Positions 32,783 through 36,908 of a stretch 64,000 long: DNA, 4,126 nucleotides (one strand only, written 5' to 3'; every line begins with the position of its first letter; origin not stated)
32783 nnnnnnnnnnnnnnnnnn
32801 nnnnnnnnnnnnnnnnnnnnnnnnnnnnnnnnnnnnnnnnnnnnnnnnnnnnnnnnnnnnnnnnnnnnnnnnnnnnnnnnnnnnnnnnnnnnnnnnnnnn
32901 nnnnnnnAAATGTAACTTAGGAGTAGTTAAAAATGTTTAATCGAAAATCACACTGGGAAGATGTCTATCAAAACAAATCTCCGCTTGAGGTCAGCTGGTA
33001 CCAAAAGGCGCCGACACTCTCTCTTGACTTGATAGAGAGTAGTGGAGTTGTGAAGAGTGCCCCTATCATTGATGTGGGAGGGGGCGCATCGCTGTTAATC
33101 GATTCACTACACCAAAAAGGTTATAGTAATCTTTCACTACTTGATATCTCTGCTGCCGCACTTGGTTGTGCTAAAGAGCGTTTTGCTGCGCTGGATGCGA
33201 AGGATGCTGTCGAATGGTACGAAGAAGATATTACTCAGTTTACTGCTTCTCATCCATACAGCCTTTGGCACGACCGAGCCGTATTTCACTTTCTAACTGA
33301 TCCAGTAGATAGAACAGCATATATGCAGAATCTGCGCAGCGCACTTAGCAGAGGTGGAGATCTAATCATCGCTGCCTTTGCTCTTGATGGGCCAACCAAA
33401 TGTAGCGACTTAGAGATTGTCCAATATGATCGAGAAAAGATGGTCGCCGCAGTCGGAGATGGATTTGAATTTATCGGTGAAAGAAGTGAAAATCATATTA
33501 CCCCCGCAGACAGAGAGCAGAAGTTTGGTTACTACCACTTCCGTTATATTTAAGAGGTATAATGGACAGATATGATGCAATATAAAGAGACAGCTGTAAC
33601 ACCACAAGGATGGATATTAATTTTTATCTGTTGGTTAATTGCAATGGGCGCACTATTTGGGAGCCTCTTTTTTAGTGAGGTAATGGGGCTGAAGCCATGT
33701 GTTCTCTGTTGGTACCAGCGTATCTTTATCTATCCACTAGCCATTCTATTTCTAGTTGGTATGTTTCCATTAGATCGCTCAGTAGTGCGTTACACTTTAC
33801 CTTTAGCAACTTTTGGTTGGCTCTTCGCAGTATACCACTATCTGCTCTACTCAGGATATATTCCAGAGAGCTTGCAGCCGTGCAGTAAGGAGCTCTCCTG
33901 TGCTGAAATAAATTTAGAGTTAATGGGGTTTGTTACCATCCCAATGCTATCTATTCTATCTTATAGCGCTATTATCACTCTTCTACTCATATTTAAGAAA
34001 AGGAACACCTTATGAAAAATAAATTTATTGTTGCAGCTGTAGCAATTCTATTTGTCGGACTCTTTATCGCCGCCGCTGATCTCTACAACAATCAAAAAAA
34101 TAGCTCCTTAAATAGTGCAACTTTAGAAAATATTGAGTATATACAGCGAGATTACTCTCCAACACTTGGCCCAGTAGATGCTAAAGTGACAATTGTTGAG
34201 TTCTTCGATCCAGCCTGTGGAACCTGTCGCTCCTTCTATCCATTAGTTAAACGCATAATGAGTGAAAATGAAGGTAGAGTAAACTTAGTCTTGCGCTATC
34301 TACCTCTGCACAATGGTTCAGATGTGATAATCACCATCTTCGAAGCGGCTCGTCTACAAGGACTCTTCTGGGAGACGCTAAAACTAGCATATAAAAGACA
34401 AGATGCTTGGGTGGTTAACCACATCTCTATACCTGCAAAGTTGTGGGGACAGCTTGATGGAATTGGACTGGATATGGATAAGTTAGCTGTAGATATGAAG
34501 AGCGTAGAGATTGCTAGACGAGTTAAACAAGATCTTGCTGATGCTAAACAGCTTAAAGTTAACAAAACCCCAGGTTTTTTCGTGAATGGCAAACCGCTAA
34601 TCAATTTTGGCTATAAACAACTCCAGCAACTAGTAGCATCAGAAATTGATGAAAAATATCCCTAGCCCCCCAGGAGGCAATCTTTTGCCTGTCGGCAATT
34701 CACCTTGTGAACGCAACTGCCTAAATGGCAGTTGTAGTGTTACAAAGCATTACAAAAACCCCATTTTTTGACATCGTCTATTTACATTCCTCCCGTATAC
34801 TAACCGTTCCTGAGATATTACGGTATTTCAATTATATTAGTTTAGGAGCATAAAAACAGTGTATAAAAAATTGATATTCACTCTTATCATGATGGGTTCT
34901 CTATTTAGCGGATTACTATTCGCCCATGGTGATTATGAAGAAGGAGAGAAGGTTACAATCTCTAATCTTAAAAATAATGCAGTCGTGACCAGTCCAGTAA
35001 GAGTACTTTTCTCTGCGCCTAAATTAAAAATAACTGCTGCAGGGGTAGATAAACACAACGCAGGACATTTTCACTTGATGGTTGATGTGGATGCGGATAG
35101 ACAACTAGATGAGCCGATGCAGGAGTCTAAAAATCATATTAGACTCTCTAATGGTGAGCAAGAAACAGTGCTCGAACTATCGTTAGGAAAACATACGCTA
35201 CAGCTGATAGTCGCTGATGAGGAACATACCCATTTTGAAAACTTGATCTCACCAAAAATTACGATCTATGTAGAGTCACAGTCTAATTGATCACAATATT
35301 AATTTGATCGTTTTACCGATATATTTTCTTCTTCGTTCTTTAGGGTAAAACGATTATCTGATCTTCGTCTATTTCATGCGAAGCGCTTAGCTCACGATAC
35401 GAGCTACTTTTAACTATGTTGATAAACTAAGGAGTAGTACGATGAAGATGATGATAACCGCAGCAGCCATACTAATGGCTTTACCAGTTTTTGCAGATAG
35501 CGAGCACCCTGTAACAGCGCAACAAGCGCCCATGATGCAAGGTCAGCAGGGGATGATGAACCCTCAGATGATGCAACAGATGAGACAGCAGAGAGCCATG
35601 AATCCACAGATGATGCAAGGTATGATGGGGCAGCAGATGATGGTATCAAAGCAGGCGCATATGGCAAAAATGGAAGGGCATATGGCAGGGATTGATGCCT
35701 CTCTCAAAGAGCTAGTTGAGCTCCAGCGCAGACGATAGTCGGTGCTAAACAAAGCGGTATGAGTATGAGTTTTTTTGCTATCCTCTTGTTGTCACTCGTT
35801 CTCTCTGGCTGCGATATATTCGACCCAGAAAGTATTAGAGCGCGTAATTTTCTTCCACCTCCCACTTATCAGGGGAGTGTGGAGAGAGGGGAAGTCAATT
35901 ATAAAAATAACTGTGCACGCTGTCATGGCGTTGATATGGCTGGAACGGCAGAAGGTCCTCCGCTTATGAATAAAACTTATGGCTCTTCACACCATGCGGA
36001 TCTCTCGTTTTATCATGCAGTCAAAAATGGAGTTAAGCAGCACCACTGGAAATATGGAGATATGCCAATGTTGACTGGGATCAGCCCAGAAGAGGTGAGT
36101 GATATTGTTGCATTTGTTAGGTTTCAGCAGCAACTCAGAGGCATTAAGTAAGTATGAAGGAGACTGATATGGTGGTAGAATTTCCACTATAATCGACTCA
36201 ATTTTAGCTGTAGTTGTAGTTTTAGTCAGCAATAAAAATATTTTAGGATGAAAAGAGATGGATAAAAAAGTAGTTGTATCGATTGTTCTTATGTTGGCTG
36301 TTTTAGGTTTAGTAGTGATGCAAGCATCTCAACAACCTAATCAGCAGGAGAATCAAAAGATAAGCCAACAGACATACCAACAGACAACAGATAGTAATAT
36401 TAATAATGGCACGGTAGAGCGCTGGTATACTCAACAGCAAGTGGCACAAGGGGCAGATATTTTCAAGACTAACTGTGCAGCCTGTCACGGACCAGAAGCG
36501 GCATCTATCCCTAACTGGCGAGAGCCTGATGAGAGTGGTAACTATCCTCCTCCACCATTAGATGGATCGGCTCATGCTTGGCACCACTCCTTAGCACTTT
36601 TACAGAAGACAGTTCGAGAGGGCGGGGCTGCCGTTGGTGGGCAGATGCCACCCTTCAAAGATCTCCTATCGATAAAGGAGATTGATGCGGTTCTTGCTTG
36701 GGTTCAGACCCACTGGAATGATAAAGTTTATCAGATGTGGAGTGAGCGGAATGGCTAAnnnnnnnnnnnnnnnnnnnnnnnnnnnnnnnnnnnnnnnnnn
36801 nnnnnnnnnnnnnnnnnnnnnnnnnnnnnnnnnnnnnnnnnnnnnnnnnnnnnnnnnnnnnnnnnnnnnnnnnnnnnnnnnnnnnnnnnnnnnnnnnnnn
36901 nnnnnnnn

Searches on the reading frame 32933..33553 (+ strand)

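Call 87: search_protein_families(library=pfam, proteins=[window:32933-33553:+], max_evalue=0.00001)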
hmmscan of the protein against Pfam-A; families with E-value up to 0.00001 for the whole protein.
window:32933-33553:+ (206 aa): 2 families
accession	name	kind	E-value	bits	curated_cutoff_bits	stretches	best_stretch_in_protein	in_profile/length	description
PF08242.18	Methyltransf_12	-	4.7e-09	37.3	30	1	46-144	1-98/98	Methyltransferase domain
PF13649.12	Methyltransf_25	-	5.1e-08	34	27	1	45-142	1-97/97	Methyltransferase domain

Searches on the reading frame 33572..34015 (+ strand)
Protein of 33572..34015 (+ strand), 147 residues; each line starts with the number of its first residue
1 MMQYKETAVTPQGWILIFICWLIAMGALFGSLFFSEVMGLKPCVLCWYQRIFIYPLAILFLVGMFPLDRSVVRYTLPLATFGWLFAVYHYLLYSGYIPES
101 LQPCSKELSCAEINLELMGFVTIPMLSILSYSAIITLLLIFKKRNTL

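Call 87: search_protein_families(library=pfam, proteins=[window:33572-34015:+], max_evalue=0.00001)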
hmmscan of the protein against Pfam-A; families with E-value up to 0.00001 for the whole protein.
window:33572-34015:+ (147 aa): 1 family
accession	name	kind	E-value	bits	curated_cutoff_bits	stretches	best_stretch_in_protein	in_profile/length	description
PF02600.21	DsbB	-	7e-14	52.9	22.1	1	16-139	4-146/148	Disulfide bond formation protein DsbB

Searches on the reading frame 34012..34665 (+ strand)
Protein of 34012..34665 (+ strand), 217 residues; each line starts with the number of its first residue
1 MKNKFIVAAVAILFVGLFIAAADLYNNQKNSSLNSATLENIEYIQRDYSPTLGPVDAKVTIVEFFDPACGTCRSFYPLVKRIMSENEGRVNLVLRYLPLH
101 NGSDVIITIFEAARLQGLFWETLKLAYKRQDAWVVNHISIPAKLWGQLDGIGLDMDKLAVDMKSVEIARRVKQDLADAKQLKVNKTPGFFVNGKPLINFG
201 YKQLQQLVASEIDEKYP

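Call 87: search_protein_families(library=pfam, proteins=[window:34012-34665:+], max_evalue=0.00001)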
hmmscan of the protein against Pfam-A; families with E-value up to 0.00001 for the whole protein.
window:34012-34665:+ (217 aa): 3 families
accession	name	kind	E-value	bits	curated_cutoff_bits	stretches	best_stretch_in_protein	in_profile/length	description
PF13462.12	Thioredoxin_4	-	3e-19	70.2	23.2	1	48-208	4-163/165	Thioredoxin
PF01323.26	DSBA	-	9.1e-09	35.8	25.6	0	151-208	132-187/191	DSBA-like thioredoxin domain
PF13743.12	Thioredoxin_5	-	2.7e-06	27.7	27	0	111-191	82-163/186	Thioredoxin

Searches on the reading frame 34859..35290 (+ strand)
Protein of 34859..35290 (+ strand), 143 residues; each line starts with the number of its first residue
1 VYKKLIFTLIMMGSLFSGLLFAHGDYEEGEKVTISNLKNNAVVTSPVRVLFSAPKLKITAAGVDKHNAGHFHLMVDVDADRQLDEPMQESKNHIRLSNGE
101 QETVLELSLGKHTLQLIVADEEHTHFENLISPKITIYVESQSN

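Call 87: search_protein_families(library=pfam, proteins=[window:34859-35290:+], max_evalue=0.00001)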
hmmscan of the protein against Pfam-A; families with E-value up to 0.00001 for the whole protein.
window:34859-35290:+ (143 aa): 1 family
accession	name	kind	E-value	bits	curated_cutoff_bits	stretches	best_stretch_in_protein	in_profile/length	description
PF14347.11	DUF4399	-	2.9e-21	76.1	28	1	50-139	2-91/91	Domain of unknown function (DUF4399)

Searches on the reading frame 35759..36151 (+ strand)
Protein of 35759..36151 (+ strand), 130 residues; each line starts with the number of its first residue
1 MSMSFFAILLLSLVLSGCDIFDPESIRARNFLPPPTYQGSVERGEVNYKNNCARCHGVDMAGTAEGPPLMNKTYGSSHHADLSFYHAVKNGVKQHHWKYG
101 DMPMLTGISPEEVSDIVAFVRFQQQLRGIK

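Call 87: search_protein_families(library=pfam, proteins=[window:35759-36151:+], max_evalue=0.00001)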
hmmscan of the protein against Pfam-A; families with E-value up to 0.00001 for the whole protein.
window:35759-36151:+ (130 aa): 2 families
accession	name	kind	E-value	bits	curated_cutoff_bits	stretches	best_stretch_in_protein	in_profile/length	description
PF00034.26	Cytochrom_C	-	2.2e-13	51.8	21.3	1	41-121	1-87/90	Cytochrome c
PF13442.11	Cytochrome_CBB3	-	1.2e-10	42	27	1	41-120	3-68/68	Cytochrome C oxidase, cbb3-type, subunit III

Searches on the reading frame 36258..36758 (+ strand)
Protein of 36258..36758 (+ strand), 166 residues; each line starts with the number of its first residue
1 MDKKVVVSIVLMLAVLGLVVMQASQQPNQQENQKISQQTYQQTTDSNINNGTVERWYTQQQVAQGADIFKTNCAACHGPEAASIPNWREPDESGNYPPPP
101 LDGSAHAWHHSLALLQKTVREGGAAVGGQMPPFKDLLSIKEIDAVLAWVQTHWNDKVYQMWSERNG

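Call 87: search_protein_families(library=pfam, proteins=[window:36258-36758:+], max_evalue=0.00001)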
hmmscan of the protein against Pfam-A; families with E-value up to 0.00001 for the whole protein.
window:36258-36758:+ (166 aa): 2 families
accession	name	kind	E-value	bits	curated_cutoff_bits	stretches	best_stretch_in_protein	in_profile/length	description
PF13442.11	Cytochrome_CBB3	-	1.9e-12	47.7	27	1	61-149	2-68/68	Cytochrome C oxidase, cbb3-type, subunit III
PF00034.26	Cytochrom_C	-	1.4e-11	46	21.3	1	62-153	1-90/90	Cytochrome c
